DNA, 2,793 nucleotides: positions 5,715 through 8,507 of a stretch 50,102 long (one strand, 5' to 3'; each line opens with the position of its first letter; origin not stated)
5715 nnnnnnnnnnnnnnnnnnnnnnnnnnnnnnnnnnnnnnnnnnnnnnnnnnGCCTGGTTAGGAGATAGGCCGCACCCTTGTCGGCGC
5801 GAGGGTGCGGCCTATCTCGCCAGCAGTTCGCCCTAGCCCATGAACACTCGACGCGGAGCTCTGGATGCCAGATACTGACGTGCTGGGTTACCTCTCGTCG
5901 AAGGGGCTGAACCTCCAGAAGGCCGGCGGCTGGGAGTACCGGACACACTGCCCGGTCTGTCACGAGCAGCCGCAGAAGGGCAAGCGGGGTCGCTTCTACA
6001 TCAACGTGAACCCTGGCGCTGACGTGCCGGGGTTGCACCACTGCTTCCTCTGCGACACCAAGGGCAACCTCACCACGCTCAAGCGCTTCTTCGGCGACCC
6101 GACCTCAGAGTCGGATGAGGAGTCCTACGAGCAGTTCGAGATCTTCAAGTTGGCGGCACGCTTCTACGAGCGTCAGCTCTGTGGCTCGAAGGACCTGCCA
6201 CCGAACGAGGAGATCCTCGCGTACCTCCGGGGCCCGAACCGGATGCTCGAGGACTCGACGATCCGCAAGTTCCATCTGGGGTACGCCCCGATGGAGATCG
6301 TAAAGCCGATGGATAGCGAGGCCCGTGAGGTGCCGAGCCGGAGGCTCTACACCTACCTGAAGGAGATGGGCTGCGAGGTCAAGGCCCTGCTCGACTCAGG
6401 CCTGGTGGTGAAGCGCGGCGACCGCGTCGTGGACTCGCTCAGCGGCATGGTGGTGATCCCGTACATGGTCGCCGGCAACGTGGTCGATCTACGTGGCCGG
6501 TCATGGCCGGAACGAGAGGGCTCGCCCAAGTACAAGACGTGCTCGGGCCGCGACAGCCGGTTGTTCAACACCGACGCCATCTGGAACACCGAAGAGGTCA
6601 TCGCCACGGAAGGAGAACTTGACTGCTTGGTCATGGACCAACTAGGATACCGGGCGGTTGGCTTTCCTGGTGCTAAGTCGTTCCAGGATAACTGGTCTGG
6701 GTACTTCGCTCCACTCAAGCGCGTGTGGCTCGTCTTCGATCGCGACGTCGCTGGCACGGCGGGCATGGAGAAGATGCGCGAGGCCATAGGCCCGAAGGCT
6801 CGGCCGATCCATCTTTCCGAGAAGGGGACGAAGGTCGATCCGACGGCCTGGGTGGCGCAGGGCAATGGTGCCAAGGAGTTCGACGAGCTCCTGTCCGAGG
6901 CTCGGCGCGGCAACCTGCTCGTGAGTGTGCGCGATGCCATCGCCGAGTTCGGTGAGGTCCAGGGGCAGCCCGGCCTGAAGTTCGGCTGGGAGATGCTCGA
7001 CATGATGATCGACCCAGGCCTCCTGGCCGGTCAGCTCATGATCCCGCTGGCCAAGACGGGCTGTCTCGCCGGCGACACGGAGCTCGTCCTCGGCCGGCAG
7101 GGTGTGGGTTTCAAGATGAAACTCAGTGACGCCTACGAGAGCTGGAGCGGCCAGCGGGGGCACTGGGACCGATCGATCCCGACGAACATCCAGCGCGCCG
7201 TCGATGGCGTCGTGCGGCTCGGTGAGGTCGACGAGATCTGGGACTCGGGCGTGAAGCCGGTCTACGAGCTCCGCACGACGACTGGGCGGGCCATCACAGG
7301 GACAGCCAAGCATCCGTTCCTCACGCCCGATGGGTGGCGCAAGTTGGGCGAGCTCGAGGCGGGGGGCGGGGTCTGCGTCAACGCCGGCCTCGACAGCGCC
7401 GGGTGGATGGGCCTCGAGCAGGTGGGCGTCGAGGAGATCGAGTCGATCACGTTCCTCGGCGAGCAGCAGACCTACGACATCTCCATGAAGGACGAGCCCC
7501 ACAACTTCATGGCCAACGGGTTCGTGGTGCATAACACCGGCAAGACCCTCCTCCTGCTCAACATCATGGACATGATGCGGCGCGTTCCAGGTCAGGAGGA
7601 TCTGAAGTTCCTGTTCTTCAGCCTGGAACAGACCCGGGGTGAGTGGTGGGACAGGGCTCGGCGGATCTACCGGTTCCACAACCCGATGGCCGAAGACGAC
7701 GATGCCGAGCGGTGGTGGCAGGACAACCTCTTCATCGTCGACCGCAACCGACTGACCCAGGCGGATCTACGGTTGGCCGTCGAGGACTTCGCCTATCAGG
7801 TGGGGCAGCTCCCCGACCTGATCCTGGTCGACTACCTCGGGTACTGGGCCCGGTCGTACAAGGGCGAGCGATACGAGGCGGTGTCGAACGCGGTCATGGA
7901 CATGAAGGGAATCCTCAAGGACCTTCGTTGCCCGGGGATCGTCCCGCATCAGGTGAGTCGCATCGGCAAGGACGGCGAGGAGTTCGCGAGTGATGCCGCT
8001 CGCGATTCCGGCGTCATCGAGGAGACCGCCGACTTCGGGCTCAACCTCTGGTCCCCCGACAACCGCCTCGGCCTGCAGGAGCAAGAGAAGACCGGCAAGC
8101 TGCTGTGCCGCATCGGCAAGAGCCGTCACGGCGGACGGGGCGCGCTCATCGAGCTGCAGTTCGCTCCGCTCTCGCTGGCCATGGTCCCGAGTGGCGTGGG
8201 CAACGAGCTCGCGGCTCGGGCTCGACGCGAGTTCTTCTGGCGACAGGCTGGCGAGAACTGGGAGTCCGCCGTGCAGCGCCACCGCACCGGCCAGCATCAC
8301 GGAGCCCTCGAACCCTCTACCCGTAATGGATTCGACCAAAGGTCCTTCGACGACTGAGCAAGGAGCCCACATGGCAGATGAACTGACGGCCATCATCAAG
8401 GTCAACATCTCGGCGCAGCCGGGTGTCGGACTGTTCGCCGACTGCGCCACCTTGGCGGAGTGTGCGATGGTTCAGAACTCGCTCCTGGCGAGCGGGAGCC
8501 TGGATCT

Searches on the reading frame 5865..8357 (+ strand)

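Call 60: search_protein_families(library=pfam, proteins=[window:5865-8357:+], max_evalue=0.001)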
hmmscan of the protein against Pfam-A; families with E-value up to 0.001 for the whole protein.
window:5865-8357:+ (830 aa): 3 families
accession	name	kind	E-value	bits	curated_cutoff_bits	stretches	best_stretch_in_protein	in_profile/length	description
PF03796.21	DnaB_C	-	2.3e-14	53.9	27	1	558-767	30-247/255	DnaB-like helicase C terminal domain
PF14890.11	Intein_splicing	-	1.1e-10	41.9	35.8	1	454-557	37-155/155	Intein splicing domain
PF08275.17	DNAG_N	-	1.4e-08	35.4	26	1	113-225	10-108/128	DNA primase catalytic core, N-terminal domain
